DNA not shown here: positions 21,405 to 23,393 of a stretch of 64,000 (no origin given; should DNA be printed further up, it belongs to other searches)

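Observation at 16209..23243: Two secreted lipoproteins pairing heme-c (CxxCH) motifs with a PPC domain, bracketing a PAE-like esterase and a CusF-like copper protein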

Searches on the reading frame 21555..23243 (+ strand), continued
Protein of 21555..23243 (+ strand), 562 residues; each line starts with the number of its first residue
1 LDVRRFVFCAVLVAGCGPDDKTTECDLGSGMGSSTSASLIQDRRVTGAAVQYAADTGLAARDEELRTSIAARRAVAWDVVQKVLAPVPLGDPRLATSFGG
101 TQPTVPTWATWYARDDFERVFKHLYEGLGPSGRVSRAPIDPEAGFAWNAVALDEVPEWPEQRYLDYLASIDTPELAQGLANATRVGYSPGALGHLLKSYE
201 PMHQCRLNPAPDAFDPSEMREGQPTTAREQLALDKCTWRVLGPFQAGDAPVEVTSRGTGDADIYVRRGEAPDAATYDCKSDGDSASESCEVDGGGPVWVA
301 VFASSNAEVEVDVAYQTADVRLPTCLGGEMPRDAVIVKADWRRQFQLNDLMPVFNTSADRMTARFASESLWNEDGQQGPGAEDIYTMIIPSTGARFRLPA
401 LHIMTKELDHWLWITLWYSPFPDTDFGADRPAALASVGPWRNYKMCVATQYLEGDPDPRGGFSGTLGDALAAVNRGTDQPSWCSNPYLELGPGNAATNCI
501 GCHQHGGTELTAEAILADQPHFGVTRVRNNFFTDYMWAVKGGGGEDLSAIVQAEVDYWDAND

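Call 108: search_protein_families(library=pfam, proteins=[L137:2949-4025:+, L134:2676-4001:+, L134:1842-2528:+, L134:4124-6001:+, L134:6001-7683:+, L137:4115-5980:+, L161:4526-5923:+, L120:4348-5844:-, L120:5320-5982:+, L146:2906-3988:+], max_evalue=0.01)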
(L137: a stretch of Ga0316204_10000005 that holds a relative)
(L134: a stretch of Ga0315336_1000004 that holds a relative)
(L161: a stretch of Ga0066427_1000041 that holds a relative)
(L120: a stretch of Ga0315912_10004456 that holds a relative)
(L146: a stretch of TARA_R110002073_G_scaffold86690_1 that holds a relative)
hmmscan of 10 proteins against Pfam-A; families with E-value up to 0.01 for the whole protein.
L137:2949-4025:+ (358 aa): 1 family
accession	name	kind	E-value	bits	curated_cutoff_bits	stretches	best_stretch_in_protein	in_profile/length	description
PF01544.23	CorA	-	5.5e-71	239.7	27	1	63-351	3-292/292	CorA-like Mg2+ transporter protein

L134:2676-4001:+ (441 aa): 11 families
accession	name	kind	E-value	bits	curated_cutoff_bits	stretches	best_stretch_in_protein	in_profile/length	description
PF03721.20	UDPG_MGDP_dh_N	-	4.1e-60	203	27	1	9-189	1-186/187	UDP-glucose/GDP-mannose dehydrogenase family, NAD binding domain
PF03720.21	UDPG_MGDP_dh_C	-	1.3e-35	122.3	30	1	324-424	2-102/103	UDP-glucose/GDP-mannose dehydrogenase family, UDP binding domain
PF00984.24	UDPG_MGDP_dh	-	1.4e-35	121.7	25.4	1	207-299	1-93/94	UDP-glucose/GDP-mannose dehydrogenase family, central domain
PF14833.11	NAD_binding_11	-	6.7e-05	23.6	30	0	210-249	4-43/122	NAD-binding of NADP-dependent 3-hydroxyisobutyrate dehydrogenase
PF00070.33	Pyr_redox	-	0.00014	22.8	22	1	10-42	1-33/82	Pyridine nucleotide-disulphide oxidoreductase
PF02558.23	ApbA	-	0.00029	20.9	22.2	1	12-100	2-82/150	Ketopantoate reductase PanE/ApbA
PF01210.29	NAD_Gly3P_dh_N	-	0.00053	20.4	23.1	1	12-158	3-136/158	NAD-dependent glycerol-3-phosphate dehydrogenase N-terminus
PF02737.24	3HCDH_N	-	0.00056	20.3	22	0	11-92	2-86/180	3-hydroxyacyl-CoA dehydrogenase, NAD binding domain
PF04131.20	NanE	-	0.00064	19.4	27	0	77-127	135-185/192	Putative N-acetylmannosamine-6-phosphate epimerase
PF01262.27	AlaDh_PNT_C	-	0.0016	18.4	23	1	10-97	30-105/214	Alanine dehydrogenase/PNT, C-terminal domain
PF07992.20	Pyr_redox_2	-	0.0034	17.3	26.1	0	9-42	143-176/291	Pyridine nucleotide-disulphide oxidoreductase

L134:1842-2528:+ (228 aa): 0 families

L134:4124-6001:+ (625 aa): 0 families

L134:6001-7683:+ (560 aa): 1 family
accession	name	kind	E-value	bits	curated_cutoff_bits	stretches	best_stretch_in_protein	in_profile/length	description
PF04151.21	PPC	-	0.0055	18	25.9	0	255-294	27-70/70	Bacterial pre-peptidase C-terminal domain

L137:4115-5980:+ (621 aa): 0 families

L161:4526-5923:+ (465 aa): 0 families

L120:4348-5844:- (498 aa): 0 families

L120:5320-5982:+ (220 aa): 1 family
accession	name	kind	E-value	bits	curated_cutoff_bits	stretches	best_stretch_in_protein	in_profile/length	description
PF00059.27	Lectin_C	-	1.2e-11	45.7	22.6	1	105-209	2-106/107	Lectin C-type domain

L146:2906-3988:+ (360 aa): 1 family
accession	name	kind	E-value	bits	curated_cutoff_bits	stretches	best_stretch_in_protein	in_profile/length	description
PF01544.23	CorA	-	1.4e-68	231.8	27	1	66-353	4-292/292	CorA-like Mg2+ transporter protein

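Call 112: list_cluster_members(proteins=[P0253, P0259, P0262, P0265, P0269, P0277, P0283, P0297, P0309, P0331])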
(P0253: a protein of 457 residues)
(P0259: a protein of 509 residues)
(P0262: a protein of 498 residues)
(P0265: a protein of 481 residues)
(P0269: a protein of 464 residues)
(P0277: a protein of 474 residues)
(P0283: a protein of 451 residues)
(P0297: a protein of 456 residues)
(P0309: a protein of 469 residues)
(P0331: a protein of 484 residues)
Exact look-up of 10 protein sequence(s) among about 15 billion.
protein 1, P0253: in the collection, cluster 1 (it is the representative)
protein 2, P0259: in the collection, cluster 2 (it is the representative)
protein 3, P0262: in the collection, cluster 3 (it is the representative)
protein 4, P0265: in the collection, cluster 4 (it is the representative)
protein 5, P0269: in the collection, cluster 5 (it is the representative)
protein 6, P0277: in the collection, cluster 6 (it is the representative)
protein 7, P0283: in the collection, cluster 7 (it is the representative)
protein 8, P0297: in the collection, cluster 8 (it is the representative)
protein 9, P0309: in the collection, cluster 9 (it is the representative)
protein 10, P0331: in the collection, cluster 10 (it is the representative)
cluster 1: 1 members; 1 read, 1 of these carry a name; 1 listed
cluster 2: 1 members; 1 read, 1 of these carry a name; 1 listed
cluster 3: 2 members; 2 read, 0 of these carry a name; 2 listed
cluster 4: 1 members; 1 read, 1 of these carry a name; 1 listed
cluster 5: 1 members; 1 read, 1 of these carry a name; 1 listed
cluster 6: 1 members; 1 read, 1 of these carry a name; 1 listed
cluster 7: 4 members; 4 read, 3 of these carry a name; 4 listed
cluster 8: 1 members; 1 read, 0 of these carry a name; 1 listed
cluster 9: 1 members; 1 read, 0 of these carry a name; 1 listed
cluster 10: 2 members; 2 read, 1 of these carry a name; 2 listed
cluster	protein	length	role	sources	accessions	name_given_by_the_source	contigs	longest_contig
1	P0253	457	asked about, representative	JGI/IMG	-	hypothetical protein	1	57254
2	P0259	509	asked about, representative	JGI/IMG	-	hypothetical protein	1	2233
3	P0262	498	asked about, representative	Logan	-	-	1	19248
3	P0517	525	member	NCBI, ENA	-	-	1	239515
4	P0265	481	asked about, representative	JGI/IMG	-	hypothetical protein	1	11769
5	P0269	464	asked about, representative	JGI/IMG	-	hypothetical protein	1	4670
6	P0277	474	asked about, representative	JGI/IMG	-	hypothetical protein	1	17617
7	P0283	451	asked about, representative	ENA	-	-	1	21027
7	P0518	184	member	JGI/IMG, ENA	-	hypothetical protein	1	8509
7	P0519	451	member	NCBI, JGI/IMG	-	hypothetical protein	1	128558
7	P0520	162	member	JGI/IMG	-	hypothetical protein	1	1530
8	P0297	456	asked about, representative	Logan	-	-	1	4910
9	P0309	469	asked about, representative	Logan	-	-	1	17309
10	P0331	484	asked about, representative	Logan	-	-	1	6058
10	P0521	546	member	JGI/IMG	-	hypothetical protein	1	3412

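Call 113: find_encoding_contigs(protein=P0519, flank=7000, max_places=2)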
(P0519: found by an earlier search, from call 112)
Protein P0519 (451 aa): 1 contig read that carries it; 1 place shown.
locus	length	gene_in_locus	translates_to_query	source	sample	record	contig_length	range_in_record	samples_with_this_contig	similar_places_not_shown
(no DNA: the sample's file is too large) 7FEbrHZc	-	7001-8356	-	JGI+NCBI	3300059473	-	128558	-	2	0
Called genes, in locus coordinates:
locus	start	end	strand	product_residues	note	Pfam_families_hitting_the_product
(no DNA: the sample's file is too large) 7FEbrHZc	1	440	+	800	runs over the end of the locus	PF07696:7TMR-DISMED2 (weak), PF07695:7TMR-DISM_7TM, PF02518:HATPase_c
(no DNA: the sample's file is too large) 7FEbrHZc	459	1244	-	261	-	PF02649:GCHY-1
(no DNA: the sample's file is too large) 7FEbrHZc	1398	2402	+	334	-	-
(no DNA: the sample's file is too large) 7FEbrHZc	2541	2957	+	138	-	-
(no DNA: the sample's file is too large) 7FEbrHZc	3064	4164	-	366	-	PF21419:RoxA-like_Cyt-c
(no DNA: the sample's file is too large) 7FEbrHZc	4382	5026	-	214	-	PF00849:PseudoU_synth_2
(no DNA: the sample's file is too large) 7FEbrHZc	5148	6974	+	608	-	-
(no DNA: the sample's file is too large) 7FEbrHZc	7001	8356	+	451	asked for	-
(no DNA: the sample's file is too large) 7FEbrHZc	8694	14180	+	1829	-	?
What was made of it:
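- One further locus shows the same arrangement (call 113). A RoxA-like diheme gene lies near one distant pair (call 113).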
